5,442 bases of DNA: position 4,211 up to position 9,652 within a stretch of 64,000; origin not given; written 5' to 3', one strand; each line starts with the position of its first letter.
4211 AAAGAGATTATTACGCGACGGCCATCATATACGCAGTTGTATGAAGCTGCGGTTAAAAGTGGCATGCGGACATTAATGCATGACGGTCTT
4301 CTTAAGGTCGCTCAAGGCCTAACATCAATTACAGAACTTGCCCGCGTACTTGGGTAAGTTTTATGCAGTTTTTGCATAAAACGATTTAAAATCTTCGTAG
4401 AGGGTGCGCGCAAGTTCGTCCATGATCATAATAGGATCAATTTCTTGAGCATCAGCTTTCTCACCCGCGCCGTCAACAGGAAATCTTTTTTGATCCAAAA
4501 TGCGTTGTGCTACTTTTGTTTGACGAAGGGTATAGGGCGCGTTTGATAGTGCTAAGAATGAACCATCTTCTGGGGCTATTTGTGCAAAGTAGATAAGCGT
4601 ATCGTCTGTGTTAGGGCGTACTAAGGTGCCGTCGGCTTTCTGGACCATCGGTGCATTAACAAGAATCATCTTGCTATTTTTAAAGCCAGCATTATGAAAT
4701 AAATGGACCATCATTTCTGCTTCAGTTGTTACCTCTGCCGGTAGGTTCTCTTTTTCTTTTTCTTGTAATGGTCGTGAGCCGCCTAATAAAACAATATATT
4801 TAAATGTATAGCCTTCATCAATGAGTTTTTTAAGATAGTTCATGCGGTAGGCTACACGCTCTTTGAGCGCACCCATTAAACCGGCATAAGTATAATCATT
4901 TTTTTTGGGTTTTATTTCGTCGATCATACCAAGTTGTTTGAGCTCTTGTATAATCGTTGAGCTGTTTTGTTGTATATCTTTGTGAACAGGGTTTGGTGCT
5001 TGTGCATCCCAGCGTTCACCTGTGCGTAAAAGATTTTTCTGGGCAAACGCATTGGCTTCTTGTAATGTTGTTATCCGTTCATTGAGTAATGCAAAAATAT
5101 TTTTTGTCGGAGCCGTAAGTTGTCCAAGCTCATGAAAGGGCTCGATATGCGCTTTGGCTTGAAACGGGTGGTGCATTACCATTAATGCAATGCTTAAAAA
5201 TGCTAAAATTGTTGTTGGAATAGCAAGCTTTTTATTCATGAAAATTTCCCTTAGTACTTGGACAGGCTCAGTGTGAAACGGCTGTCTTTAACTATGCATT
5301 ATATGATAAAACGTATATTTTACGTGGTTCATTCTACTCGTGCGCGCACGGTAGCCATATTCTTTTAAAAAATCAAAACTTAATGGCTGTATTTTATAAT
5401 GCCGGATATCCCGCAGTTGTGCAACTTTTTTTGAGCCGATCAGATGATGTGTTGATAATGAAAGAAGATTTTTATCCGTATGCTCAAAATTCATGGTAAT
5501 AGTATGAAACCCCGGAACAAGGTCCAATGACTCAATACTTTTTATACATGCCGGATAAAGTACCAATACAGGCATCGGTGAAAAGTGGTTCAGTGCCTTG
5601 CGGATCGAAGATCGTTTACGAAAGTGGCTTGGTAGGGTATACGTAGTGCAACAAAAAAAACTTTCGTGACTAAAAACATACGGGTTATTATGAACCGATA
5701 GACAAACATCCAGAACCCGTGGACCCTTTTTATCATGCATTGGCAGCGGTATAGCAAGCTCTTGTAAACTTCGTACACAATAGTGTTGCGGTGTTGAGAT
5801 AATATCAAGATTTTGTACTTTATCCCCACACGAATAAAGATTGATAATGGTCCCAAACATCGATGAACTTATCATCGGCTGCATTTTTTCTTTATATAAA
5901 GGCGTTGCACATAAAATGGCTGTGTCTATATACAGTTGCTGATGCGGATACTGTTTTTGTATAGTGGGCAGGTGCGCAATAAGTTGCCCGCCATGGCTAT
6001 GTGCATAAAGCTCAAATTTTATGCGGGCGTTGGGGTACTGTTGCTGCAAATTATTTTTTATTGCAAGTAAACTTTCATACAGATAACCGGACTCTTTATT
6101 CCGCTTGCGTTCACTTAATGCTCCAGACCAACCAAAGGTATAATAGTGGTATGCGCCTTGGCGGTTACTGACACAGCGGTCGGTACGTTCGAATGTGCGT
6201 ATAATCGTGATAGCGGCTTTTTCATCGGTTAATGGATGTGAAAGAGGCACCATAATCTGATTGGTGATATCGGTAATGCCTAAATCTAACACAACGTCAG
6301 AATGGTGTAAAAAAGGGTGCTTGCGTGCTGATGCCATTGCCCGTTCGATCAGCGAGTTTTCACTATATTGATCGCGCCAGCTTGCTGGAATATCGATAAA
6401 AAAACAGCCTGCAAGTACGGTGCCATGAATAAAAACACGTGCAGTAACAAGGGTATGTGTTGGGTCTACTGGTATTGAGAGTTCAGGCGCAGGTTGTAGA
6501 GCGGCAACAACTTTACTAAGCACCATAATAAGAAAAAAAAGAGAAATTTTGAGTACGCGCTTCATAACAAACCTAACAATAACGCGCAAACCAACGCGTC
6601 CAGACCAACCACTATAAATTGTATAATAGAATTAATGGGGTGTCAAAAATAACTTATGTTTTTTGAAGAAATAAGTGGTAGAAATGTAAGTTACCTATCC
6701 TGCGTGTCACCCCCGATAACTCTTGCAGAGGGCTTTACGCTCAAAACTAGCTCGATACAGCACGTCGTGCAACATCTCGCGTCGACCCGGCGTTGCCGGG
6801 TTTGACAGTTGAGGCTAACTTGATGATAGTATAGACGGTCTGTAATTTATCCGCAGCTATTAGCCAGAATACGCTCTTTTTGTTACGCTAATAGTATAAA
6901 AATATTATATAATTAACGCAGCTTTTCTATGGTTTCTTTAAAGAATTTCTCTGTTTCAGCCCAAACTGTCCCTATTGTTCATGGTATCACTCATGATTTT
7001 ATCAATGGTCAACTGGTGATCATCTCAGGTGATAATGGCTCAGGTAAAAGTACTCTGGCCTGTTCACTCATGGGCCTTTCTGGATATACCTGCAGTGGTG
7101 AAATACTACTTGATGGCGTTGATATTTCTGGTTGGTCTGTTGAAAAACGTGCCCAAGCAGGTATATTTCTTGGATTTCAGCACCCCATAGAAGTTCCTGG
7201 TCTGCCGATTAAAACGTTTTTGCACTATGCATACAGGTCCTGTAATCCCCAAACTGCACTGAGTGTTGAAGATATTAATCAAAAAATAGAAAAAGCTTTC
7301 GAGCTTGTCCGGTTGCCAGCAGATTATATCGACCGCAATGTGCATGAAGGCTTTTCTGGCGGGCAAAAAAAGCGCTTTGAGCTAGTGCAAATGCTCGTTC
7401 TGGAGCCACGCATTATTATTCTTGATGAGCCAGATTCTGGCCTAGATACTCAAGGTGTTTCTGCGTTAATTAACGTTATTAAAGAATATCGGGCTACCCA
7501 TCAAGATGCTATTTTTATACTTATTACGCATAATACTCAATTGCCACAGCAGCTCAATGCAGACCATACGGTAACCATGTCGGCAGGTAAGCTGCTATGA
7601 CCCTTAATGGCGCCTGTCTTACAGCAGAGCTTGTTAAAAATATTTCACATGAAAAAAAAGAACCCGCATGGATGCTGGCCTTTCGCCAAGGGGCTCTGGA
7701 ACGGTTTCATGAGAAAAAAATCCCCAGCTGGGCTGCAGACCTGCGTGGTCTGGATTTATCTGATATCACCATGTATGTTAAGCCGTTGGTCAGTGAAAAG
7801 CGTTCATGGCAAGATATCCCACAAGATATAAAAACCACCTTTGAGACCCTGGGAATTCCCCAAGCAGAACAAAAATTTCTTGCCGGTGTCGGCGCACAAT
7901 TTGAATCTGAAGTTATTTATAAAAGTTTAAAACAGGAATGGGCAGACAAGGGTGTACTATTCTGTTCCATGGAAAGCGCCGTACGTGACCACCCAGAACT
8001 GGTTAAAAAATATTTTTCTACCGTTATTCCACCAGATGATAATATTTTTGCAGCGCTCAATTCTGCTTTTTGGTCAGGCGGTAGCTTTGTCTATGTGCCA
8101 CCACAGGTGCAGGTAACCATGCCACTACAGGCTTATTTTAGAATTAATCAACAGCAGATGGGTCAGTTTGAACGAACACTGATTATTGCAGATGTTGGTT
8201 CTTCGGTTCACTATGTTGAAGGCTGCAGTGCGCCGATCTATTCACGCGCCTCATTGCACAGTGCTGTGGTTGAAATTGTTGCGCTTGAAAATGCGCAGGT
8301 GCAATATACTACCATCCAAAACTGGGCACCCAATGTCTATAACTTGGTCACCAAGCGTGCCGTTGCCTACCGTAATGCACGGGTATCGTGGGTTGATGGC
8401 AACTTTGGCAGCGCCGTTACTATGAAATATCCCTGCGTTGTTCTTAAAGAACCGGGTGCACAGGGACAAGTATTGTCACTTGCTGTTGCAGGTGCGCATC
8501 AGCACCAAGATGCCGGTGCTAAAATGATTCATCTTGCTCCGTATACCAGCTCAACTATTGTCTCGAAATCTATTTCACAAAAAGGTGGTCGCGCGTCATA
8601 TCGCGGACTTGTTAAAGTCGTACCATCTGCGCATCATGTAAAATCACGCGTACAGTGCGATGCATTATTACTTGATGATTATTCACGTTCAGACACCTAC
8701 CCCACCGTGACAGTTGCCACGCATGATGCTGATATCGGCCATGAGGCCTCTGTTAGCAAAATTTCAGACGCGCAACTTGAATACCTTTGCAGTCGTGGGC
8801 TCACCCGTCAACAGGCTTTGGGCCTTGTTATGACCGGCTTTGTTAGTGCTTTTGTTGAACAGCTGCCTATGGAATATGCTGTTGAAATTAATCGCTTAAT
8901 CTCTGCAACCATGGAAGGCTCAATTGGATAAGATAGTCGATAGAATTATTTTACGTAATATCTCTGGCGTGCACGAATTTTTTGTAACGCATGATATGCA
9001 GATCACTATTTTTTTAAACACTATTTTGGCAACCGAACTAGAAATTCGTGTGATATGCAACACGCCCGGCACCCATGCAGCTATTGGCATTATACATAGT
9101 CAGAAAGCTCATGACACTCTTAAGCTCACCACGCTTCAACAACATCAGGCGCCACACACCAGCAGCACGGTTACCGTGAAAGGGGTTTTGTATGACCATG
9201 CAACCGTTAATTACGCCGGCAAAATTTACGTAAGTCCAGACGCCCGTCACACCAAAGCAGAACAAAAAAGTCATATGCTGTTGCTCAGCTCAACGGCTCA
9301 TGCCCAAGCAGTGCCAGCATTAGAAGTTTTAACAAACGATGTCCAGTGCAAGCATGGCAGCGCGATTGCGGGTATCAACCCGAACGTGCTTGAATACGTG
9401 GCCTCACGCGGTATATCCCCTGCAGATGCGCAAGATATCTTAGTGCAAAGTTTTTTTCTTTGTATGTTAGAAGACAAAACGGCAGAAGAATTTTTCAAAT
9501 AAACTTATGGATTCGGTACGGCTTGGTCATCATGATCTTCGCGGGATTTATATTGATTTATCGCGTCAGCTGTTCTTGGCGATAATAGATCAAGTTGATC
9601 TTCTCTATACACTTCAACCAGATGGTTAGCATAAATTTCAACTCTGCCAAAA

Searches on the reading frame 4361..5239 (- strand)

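Call 5: search_protein_families(library=pfam, max_evalue=1, proteins=[window:4361-5239:-])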
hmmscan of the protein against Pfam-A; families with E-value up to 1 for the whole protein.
window:4361-5239:- (292 aa): 0 families

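Call 6: search_protein_families(library=ncbifam, max_evalue=1, proteins=[window:4361-5239:-])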
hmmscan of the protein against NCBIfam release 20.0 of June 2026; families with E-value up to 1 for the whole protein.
window:4361-5239:- (292 aa): 3 families
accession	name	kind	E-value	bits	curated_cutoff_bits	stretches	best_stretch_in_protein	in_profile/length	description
TIGR03781.1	Bac_Flav_CT_K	equivalog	0.088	12.4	152.45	1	23-71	64-112/202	conjugative transposon protein TraK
TIGR00603.1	rad25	subfamily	0.11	10.7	328.7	1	96-156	576-640/734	DNA repair helicase rad25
NF009591.0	PRK13032.1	equivalog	0.69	9.6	303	0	1-37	1-36/149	chemotaxis-inhibiting protein CHIPS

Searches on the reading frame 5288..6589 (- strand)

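Call 5: search_protein_families(library=pfam, max_evalue=1, proteins=[window:5288-6589:-])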
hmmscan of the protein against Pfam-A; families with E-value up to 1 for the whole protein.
window:5288-6589:- (433 aa): 0 families

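Call 6: search_protein_families(library=ncbifam, max_evalue=1, proteins=[window:5288-6589:-])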
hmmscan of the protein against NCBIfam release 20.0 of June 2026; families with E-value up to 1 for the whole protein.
window:5288-6589:- (433 aa): 1 family
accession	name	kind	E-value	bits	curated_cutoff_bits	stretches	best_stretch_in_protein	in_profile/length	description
TIGR03402.1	FeS_nifS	equivalog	0.13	11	530.75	1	360-420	176-236/379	cysteine desulfurase NifS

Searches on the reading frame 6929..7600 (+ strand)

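Call 71: search_protein_families(library=ncbifam, max_evalue=1e-10, proteins=[window:6929-7600:+])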
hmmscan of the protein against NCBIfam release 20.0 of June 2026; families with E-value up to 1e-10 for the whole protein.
window:6929-7600:+ (223 aa): 136 families (the best 25 are shown)
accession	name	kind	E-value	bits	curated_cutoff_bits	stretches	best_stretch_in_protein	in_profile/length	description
TIGR01978.1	sufC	equivalog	1.8e-57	194.6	212.8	1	3-222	2-223/243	Fe-S cluster assembly ATPase SufC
NF007134.0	PRK09580.1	equivalog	1.3e-43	149.2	400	1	1-222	1-224/248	Fe-S cluster assembly ATPase SufC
TIGR04521.1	ECF_ATPase_2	equivalog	3.8e-28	98.4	330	1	17-222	21-223/279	energy-coupling factor transporter ATPase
TIGR04520.1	ECF_ATPase_1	equivalog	1.3e-26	93.6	315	1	7-222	8-214/269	energy-coupling factor transporter ATPase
NF010158.0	PRK13637.1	equivalog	3.6e-25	88.7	390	1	20-221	26-222/287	energy-coupling factor transporter ATPase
TIGR01842.1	type_I_sec_PrtD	subfamily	2.6e-23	82.4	510.15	1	11-221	328-530/544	type I secretion system permease/ATPase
NF010167.0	PRK13648.1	subfamily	1.4e-22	80.4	241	1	17-221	25-219/269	energy-coupling factor transporter ATPase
NF010156.0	PRK13635.1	equivalog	1.6e-22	80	392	1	11-222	17-218/279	energy-coupling factor ABC transporter ATP-binding protein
TIGR03410.1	urea_trans_UrtE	equivalog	9.1e-22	77.6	285.8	1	4-222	3-210/230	urea ABC transporter ATP-binding subunit UrtE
NF011659.0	PRK15079.1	equivalog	2.1e-21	76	540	1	9-207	32-229/334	murein tripeptide/oligopeptide ABC transporter ATP binding protein OppF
TIGR01166.1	cbiO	subfamily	2.3e-21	76.1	211.8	1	16-205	7-189/190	cobalt ABC transporter, ATP-binding protein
TIGR01189.1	ccmA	equivalog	2.4e-21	76.3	131.6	1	4-203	3-187/198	heme ABC exporter ATP-binding protein CcmA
NF008453.0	PRK11308.1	subfamily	2.9e-21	76.1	408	1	10-220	31-238/334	dipeptide ABC transporter ATP-binding protein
TIGR02769.1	nickel_nikE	equivalog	3.3e-21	76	332.55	1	9-222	19-229/265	nickel import ATP-binding protein NikE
TIGR04406.1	LPS_export_lptB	equivalog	5.6e-21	74.9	240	1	5-222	5-213/239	LPS export ABC transporter ATP-binding protein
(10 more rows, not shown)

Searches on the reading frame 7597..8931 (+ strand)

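Call 71: search_protein_families(library=ncbifam, max_evalue=1e-10, proteins=[window:7597-8931:+])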
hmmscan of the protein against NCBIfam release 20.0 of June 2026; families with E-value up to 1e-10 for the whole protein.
window:7597-8931:+ (444 aa): 5 families
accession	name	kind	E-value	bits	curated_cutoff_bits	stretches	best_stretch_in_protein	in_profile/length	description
TIGR01980.1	sufB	equivalog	6.5e-197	654.6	346.4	1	7-435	20-448/448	Fe-S cluster assembly protein SufB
NF008773.0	PRK11814.1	equivalog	1.6e-143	478.8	717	1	8-444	36-484/484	Fe-S cluster assembly protein SufB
NF052511.1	SUF_like_SmsB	exception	2.2e-75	254.3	650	1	10-441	14-443/445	SUF-like minimal system protein SmsB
TIGR01981.1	sufD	equivalog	3e-51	174.4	222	1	157-426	2-269/275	Fe-S cluster assembly protein SufD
NF008194.0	PRK10948.1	equivalog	3.3e-16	59.1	489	1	225-424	203-402/423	Fe-S cluster assembly protein SufD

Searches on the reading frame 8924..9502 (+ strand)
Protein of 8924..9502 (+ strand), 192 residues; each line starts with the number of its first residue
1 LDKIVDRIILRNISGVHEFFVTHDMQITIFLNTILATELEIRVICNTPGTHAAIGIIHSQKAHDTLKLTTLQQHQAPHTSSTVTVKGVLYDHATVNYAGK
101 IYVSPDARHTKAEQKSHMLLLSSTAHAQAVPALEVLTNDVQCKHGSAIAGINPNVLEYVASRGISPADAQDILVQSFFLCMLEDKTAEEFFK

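Call 5: search_protein_families(library=pfam, max_evalue=1, proteins=[window:8924-9502:+])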
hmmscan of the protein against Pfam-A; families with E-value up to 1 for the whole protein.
window:8924-9502:+ (192 aa): 2 families
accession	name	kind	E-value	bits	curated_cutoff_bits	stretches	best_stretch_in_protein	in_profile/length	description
PF01458.23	SUFBD_core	-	3.6e-36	125.2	27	1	39-177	94-232/232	SUF system FeS cluster assembly, SufBD core domain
PF24846.1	PolC_DP2_cat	-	0.0076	15.7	24.3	1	75-123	142-190/299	DNA polymerase II large subunit DP2, catalytic domain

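Call 6: search_protein_families(library=ncbifam, max_evalue=1, proteins=[window:8924-9502:+])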
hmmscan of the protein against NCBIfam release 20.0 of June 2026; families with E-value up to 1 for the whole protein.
window:8924-9502:+ (192 aa): 6 families
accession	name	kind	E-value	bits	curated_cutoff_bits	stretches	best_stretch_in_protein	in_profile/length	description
TIGR01981.1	sufD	equivalog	2.9e-38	131.7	222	1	43-189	124-270/275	Fe-S cluster assembly protein SufD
TIGR01980.1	sufB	equivalog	1.3e-19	70.2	346.4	1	55-178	309-429/448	Fe-S cluster assembly protein SufB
NF008194.0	PRK10948.1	equivalog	9.4e-18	64.2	489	1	65-181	281-397/423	Fe-S cluster assembly protein SufD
NF008773.0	PRK11814.1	equivalog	4.4e-13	48.7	717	1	69-183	347-461/484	Fe-S cluster assembly protein SufB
NF052511.1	SUF_like_SmsB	exception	3.6e-11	42.7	650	1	55-187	298-427/445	SUF-like minimal system protein SmsB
TIGR00354.1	polC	equivalog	0.11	10.1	702.15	1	75-123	813-861/1096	DNA polymerase II large subunit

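Call 10: find_related_loci(query=window:8924-9502:+, collection=genome_contigs, flank=10000)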
Query window:8924-9502:+ (192 aa) in genome_contigs; peptide patterns used: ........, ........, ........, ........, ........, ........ (x = any residue, [..] = any of these).
48 stretches matched a pattern; 5 encode a relative of the query (tblastn E <= 1e-3); 5 distinct loci.
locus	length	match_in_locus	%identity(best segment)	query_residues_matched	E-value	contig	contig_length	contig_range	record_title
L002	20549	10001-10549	73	9-191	3e-89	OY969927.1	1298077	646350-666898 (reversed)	MAG: uncultured Candidatus Babeliaceae bacterium isolate MFD01476.bin.c.8 genome assembly, chromosome: 1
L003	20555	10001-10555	70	7-191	1e-87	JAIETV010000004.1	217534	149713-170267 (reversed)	MAG: Candidatus Babeliaceae bacterium isolate time.spades.CONCOCT.2.5kb_067 c_000000000001, whole genome shotgun sequenc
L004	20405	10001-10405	37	49-183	4e-27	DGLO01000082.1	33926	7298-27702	MAG TPA_asm: Candidatus Microthrix sp. UBA4542 UBA4542_contig_9967, whole genome shotgun sequence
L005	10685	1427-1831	37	49-183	3e-26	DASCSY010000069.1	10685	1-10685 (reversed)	MAG TPA_asm: Acidimicrobiales bacterium isolate Ts_MAG_6 NODE_69_length_10685_cov_4.697775, whole genome shotgun sequenc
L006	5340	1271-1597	43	70-178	3e-25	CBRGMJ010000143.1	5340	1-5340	MAG TPA_asm: uncultured bacterium isolate SRR11839388_concoct_9 genome assembly, contig: ERZ27397410.34580, whole genome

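Call 71: search_protein_families(library=ncbifam, max_evalue=1e-10, proteins=[L002:11442-12530:+, L002:13822-14295:+])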
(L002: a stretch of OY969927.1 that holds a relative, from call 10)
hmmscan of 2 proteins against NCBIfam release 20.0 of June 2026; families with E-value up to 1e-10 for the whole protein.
L002:11442-12530:+ (362 aa): 2 families
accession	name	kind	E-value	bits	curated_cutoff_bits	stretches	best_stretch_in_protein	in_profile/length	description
TIGR01933.1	hflK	equivalog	1.8e-30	106.2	159.4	1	65-337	2-249/261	FtsH protease activity modulator HflK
NF008181.0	PRK10930.1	equivalog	2.2e-16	59.7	660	1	40-343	74-350/419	FtsH protease activity modulator HflK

L002:13822-14295:+ (157 aa): 3 families
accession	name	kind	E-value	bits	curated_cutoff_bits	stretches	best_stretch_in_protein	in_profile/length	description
TIGR00589.1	ogt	superfamily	7.3e-30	102.8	46.4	1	74-153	1-80/80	methylated-DNA--[protein]-cysteine S-methyltransferase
NF011964.0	PRK15435.1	equivalog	4.5e-28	98.3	345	1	68-154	263-349/354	bifunctional DNA-binding transcriptional regulator/O6-methylguanine-DNA methyltransferase Ada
NF007626.0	PRK10286.1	equivalog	3.1e-19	69.7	192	1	71-153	84-166/171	methylated-DNA--[protein]-cysteine S-methyltransferase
